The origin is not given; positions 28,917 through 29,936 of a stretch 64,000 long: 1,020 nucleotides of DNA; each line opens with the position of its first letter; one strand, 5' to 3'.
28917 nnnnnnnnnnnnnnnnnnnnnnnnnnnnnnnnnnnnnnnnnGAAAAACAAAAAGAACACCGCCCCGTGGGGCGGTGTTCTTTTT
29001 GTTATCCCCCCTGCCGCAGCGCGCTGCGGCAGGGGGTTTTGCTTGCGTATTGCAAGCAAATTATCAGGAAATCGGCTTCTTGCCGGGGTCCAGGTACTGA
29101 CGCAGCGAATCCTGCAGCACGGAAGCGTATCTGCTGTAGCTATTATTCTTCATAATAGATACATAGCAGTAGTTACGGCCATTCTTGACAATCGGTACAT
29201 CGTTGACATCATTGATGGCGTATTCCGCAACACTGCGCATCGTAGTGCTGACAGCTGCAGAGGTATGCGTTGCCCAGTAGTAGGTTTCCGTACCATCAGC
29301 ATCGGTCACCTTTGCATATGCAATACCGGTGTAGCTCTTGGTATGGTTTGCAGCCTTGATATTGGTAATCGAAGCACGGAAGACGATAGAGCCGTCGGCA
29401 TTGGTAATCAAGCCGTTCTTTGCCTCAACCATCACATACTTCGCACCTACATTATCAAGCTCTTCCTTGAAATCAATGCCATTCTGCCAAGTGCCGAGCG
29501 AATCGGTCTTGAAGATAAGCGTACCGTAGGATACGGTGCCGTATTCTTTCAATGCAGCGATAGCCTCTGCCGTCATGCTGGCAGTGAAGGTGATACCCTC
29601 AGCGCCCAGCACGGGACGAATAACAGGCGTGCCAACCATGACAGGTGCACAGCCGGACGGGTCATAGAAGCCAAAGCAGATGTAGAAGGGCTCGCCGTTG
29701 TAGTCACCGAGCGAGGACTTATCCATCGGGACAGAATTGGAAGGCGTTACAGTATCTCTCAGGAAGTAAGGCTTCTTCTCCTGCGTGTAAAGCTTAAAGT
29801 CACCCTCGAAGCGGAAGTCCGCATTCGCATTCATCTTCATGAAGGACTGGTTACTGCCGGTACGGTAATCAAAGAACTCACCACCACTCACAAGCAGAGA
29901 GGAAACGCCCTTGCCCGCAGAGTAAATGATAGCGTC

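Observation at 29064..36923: Monocistronic 2619-aa secreted beta-helix-repeat protein with no recognisable catalytic or wall-anchoring domain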

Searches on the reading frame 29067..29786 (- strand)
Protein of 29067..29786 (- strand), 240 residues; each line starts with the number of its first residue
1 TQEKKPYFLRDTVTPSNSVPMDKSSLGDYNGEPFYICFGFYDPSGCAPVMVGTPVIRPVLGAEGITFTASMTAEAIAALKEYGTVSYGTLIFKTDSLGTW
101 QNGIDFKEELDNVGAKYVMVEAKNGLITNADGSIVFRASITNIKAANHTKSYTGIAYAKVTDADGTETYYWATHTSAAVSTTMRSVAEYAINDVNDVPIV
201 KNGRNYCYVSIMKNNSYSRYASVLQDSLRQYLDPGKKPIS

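Call 21: search_solved_structures(query=A2, max_evalue=10)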
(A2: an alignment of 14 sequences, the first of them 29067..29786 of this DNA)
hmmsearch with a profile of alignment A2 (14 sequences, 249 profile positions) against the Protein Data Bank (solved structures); distinct sequences matched with E-value up to 10: 0.

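Call 23: find_related_loci(query=A2, collection=genome_contigs, flank=10000)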
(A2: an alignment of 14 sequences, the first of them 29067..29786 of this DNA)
Query A2 (240 aa) in genome_contigs; peptide patterns used: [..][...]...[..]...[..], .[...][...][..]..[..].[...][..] (x = any residue, [..] = any of these).
14 stretches matched a pattern; 12 encode a relative of the query (tblastn E <= 1e-3); 12 distinct loci.
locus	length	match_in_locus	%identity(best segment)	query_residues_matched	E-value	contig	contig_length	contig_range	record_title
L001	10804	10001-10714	63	1-240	1e-92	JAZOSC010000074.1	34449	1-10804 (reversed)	MAG: Eubacteriales bacterium isolate T1900045548_YK20190242.MAGScoT_cleanbin_000014 SGB_7857_k141_1092265, whole genome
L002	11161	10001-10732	54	2-237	1e-71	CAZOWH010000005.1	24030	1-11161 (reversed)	MAG TPA_asm: uncultured Lachnospiraceae bacterium isolate SRP315200_co1_859 genome assembly, contig: NODE_3475_length_24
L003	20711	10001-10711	52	4-232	2e-71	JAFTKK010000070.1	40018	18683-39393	MAG: Clostridia bacterium isolate RGIG3899 Roe_deer_Cecum-2__c488248, whole genome shotgun sequence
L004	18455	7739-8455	49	3-232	3e-70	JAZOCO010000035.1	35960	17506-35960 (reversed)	MAG: Eubacteriales bacterium isolate T1900044756_TS20190222.MAGScoT_cleanbin_000010 SGB_2278_k141_1201265, whole genome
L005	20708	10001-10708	51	3-232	1e-69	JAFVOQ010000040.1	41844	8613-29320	MAG: Clostridia bacterium isolate RGIG5254 Sheep_Colon-1__c393547, whole genome shotgun sequence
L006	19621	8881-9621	49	1-238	2e-69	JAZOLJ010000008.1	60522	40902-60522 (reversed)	MAG: Eubacteriales bacterium isolate T1900045655_YK20190349.MAGScoT_cleanbin_000010 SGB_8234_k141_3048152, whole genome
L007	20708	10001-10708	47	3-232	9e-64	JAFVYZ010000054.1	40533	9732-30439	MAG: Clostridia bacterium isolate RGIG5523 Sheep_Colon.Co__c3111566, whole genome shotgun sequence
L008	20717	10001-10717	48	1-232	2e-60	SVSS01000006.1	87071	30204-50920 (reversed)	MAG: Oscillospiraceae bacterium isolate SIG675 NODE_6566_length_87071_cov_5.691135, whole genome shotgun sequence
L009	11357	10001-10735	46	3-237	1e-59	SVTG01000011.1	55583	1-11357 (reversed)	MAG: Oscillospiraceae bacterium isolate SIG689 NODE_13547_length_55583_cov_4.485087, whole genome shotgun sequence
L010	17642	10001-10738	43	2-237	1e-57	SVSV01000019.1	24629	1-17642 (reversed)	MAG: Oscillospiraceae bacterium isolate SIG678 NODE_39720_length_24629_cov_2.013060, whole genome shotgun sequence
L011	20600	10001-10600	39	48-232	8e-36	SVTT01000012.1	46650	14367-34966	MAG: Oscillospiraceae bacterium isolate SIG702 NODE_17578_length_46650_cov_3.927391, whole genome shotgun sequence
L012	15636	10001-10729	35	1-232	5e-28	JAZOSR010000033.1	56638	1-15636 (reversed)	MAG: Eubacteriales bacterium isolate T1900045543_YK20190237.MAGScoT_cleanbin_000016 SGB_7831_k141_143213, whole genome s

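Call 33: predict_structure(alignment_id=A2)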
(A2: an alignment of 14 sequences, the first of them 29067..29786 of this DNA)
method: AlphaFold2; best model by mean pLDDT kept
length: 240 residues; sequences in the alignment: 14
mean_pLDDT: 74.0   pTM: 0.74
mean pLDDT of the five models: 74.0, 72.0, 69.8, 68.2, 66.7
residues with pLDDT >= 90: 69; 70-90: 80; 50-70: 53; < 50: 38
segments of 3 or more residues with pLDDT < 50: 1-5, 8-13, 37-40, 175-177, 204-216
pLDDT, mean of each block of 10 residues (from residue 1): 44 47 56 51 72 85 91 92 94 76 76 90 89 93 91 89 93 62 84 57 48 50 82 66
secondary structure, 60 per line:
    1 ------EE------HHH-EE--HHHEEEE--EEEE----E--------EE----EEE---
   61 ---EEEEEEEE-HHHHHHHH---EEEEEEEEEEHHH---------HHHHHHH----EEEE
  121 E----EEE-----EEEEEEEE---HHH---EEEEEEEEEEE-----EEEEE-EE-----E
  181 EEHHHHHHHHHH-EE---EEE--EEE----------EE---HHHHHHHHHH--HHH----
elements in order: E26-29 E32-35 E55-57 E64-71 H73-80 E84-93 H106-112 E117-121 E126-128 E134-141 E151-161 E167-171 E180-182 H183-192 E199-201 E204-206 H222-231

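Call 35: search_protein_representatives(alignment_id=A2)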
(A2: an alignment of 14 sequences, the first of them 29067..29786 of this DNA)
Query: 14 sequences, 249 profile positions. Proteins with E-value up to 0.001 (for the whole library): 1543; up to 1e-10: 422; up to 1e-30: 33. The best 150 are listed.
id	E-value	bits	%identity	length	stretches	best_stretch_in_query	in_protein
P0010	1.7e-115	401.3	-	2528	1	1-249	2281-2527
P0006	6.8e-114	396.1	-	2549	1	1-249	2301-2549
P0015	5.1e-112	389.9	-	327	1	2-247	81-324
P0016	2.5e-110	384.4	-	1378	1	2-249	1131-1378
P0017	1.7e-109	381.7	-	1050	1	1-249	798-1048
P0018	5.9e-107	373.4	-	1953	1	1-249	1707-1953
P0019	2.3e-106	371.4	-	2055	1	2-249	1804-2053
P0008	4.4e-106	370.5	-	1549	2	1-244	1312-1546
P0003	9.0e-106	369.5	-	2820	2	1-248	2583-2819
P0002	1.8e-105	368.5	-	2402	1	1-248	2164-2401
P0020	1.1e-101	356.1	-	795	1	1-247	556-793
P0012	1.5e-101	355.6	-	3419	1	2-248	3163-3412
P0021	6.5e-99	347.0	-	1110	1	1-249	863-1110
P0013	6.1e-87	307.8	-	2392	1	1-246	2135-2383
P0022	2.3e-65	237.1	-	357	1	2-248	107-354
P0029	2.5e-36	142.0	-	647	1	24-243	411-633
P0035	2.1e-32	129.2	-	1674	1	3-240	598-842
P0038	5.6e-31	124.5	-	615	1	15-238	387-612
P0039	7.0e-31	124.2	-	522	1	43-242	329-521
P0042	2.2e-30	122.6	-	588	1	20-239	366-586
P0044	6.8e-29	117.7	-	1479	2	16-241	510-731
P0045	3.8e-28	115.2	-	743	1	24-223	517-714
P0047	4.9e-28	114.9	-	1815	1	8-240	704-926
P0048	5.3e-28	114.8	-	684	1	47-242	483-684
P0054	3.6e-26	108.7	-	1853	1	21-210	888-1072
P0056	1.5e-25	106.7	-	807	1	46-227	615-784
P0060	3.2e-24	102.4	-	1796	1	15-242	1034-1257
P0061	3.7e-24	102.2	-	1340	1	40-236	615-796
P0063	5.7e-24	101.5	-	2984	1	42-207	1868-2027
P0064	9.3e-24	100.9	-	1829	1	31-243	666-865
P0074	1.3e-22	97.2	-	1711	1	16-239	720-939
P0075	1.9e-22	96.6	-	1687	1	5-240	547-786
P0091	1.3e-21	93.9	-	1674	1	3-239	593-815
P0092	1.4e-21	93.7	-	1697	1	27-226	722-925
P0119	1.3e-19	87.3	-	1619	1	7-236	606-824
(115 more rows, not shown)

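Call 36: search_protein_families(library=pfam, proteins=[P0029, P0038, P0039, P0042, P0045, P0048, P0035, P0044, P0061, P0056], max_evalue=0.001)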
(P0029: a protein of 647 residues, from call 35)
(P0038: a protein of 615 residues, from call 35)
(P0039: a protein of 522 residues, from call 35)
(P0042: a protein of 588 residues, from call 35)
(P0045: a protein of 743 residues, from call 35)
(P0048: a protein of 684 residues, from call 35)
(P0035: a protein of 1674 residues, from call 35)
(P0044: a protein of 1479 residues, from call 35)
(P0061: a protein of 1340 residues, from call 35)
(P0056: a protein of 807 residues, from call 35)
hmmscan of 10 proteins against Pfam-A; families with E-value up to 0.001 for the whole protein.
P0029 (647 aa): 0 families

P0038 (615 aa): 0 families

P0039 (522 aa): 0 families

P0042 (588 aa): 2 families
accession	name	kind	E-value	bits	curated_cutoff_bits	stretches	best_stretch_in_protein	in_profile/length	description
PF06541.16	ABC_trans_CmpB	-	5.4e-31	108.2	25.9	1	1-87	26-108/151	Putative ABC-transporter type IV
PF12725.13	DUF3810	-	1.5e-09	38.1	28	1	45-146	37-131/311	Protein of unknown function (DUF3810)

P0045 (743 aa): 0 families

P0048 (684 aa): 0 families

P0035 (1674 aa): 0 families

P0044 (1479 aa): 0 families

P0061 (1340 aa): 1 family
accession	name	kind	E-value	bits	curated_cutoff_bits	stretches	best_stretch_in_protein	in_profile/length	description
PF03629.24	SASA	-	4.3e-17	62.9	24.8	1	811-1091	2-223/226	Carbohydrate esterase, sialic acid-specific acetylesterase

P0056 (807 aa): 0 families

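Call 37: fold_search(model_id=the predicted structure, library=pdb)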
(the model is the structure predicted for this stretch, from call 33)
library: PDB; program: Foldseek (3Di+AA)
matches with E <= 10: 907; with E <= 0.001: 0
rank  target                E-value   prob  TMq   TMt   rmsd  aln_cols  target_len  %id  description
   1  9pr5_A                4.4e-03  0.91  0.25  0.22   8.7       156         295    9  Cryo-EM structure of the human inward-rectifier potassium 7.1 channel (Kir7.1) extended state (released 2026-02-25)
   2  8ee2_H                7.9e-03  0.91  0.24  0.40   6.3       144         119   16  Crystal Structure of Nanobody VHH219 Bound to Its Antigen PA14 Cif (released 2023-09-13)
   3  7u24_A                7.9e-03  0.72  0.27  0.20  11.5       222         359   10  Cryo-EM structure of the pancreatic ATP-sensitive potassium channel bound to ATP and glibenclamide with Kir6.2-CTD in  (released 2022-08-31)
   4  8dek_A                8.4e-03  0.77  0.22  0.15   8.2       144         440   10  The structure of the glycopeptidase catalytic domain including the linker of Amuc_1438 (released 2022-08-31)
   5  8dek_B                8.4e-03  0.69  0.22  0.15  13.0       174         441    9  The structure of the glycopeptidase catalytic domain including the linker of Amuc_1438 (released 2022-08-31)
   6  8ee2_D                1.1e-02  0.77  0.23  0.37   9.0       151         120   14  Crystal Structure of Nanobody VHH219 Bound to Its Antigen PA14 Cif (released 2023-09-13)
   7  2x12_A                1.4e-02  0.35  0.20  0.23  14.7       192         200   13  pH-induced modulation of Streptococcus parasanguinis adhesion by Fap1 fimbriae (released 2010-07-07)
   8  7tvb                  1.6e-02  0.92  0.33  0.16  10.7       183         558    9  Stat5A Core in Complex with AK305 (released 2023-02-15)
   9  7qf7_A                2.0e-02  0.99  0.27  0.46   5.0       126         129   10  Orthorhombic crystal structure of PTG CBM21 in complex with beta-cyclodextrin (released 2022-11-02)
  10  8jxr_B                2.0e-02  0.69  0.22  0.35   6.7       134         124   10  Structure of nanobody-bound DRD1_LSD complex (released 2024-09-04)
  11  7qfa_A                2.8e-02  0.98  0.27  0.47   5.1       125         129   10  Monoclinic crystal structure of PTG CBM21 in complex with beta-cyclodextrin (released 2022-11-02)
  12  3irz                  2.8e-02  0.47  0.19  0.12  12.8       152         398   13  Crystal structure of functional region of UafA from Staphylococcus saprophyticus in P212121 form (released 2010-09-08)
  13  2ic2_A                3.0e-02  0.96  0.26  0.50   4.9       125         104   11  Crystal Structure of the First FNIII Domain of Ihog (released 2006-10-24)
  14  7w65_E                3.0e-02  0.90  0.30  0.24   5.2       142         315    9  Crystal structure of minor pilin TcpB from Vibrio cholerae complexed with secreted protein TcpF (released 2022-11-09)
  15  7w65_D                3.2e-02  0.84  0.28  0.23   6.1       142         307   11  Crystal structure of minor pilin TcpB from Vibrio cholerae complexed with secreted protein TcpF (released 2022-11-09)
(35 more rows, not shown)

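Call 45: find_homologous_proteins(query=A2, max_evalue=0.00001)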
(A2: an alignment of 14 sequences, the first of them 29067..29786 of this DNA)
Query A2 (14 sequences) (240 aa, profile of the alignment): 5 proteins with E <= 0.00001 among 6928 candidates.
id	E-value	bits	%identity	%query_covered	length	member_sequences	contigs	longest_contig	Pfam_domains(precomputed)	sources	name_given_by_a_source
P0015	1.6e-111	390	52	88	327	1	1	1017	-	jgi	jgi:hypothetical protein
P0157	3.4e-95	337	55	77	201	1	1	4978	-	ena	-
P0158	2.5e-54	203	64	51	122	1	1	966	-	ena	-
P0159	8.5e-15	73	36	54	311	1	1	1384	-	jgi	jgi:hypothetical protein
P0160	4.0e-14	71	36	54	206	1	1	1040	-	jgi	jgi:hypothetical protein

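Call 48: search_protein_families(library=pfam, proteins=[P0047, P0054, P0060, P0064, P0074], max_evalue=0.001)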
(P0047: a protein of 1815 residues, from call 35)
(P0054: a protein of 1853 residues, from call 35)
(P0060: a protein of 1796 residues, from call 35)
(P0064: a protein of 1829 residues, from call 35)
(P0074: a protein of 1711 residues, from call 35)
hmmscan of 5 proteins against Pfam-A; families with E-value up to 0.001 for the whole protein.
P0047 (1815 aa): 0 families

P0054 (1853 aa): 2 families
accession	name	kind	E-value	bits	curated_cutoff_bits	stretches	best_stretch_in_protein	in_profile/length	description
PF13385.13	Laminin_G_3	-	2.5e-18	67.1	27.6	1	1689-1844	16-150/151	Concanavalin A-like lectin/glucanases superfamily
PF00149.33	Metallophos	-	3.7e-12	47.5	21.5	1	1177-1399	1-190/191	Calcineurin-like phosphoesterase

P0060 (1796 aa): 0 families

P0064 (1829 aa): 1 family
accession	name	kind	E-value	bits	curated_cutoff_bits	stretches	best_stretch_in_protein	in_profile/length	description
PF13229.12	Beta_helix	-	0.00017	21.7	25.9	1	398-539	11-149/158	Right handed beta helix region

P0074 (1711 aa): 1 family
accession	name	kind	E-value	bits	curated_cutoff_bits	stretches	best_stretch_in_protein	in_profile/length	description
PF00753.33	Lactamase_B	-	0.00035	21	22.7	1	1374-1568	3-151/196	Metallo-beta-lactamase superfamily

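Call 65: search_protein_families(library=pfam, proteins=[window:29067-29786:-], max_evalue=10)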
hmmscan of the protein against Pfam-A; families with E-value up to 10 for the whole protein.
window:29067-29786:- (240 aa): 1 family
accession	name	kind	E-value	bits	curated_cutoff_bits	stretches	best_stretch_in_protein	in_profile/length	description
PF17152.10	CHASE8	-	0.021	15.5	27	1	151-208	41-98/102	Periplasmic sensor domain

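Call 70: find_related_loci(query=A2, collection=viral_contigs, flank=3000)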
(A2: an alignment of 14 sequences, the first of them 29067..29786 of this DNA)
Query A2 (240 aa) in viral_contigs; peptide patterns used: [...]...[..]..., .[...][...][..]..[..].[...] (x = any residue, [..] = any of these).
14 stretches matched a pattern, but none encodes a relative of the query by tblastn (E <= 1e-3).

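Call 77: search_protein_families(library=pfam, proteins=[P0063, P0075, P0091, P0119, P0092], max_evalue=0.01)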
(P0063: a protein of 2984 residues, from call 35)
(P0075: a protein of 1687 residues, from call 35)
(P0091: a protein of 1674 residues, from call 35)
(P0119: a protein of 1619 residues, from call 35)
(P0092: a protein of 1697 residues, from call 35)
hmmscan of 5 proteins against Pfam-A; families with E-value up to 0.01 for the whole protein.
P0063 (2984 aa): 1 family
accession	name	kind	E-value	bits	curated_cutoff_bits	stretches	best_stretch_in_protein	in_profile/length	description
PF03629.24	SASA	-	4.9e-12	46.4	24.8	1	2210-2372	103-225/226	Carbohydrate esterase, sialic acid-specific acetylesterase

P0075 (1687 aa): 1 family
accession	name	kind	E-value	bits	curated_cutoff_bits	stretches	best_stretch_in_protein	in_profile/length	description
PF00753.33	Lactamase_B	-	0.0026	18.2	22.7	1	1278-1379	5-96/196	Metallo-beta-lactamase superfamily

P0091 (1674 aa): 0 families

P0119 (1619 aa): 0 families

P0092 (1697 aa): 2 families
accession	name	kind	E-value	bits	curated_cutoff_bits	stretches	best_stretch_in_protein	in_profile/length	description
PF00753.33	Lactamase_B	-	1.5e-05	25.5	22.7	1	1347-1426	3-68/196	Metallo-beta-lactamase superfamily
PF03831.20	YjdM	-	0.0032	17.7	23.2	0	584-621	10-46/69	PhnA domain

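Call 79: find_related_loci(query=A2, collection=metagenome_contigs, flank=1500)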
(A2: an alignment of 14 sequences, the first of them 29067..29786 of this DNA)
Query A2 (240 aa) in metagenome_contigs; peptide patterns used: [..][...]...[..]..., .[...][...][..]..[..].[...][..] (x = any residue, [..] = any of these).
66 stretches matched a pattern; 1 encode a relative of the query (tblastn E <= 1e-3); 1 distinct loci.
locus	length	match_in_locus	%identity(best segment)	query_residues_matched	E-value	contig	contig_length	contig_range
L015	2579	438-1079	51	31-237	6e-66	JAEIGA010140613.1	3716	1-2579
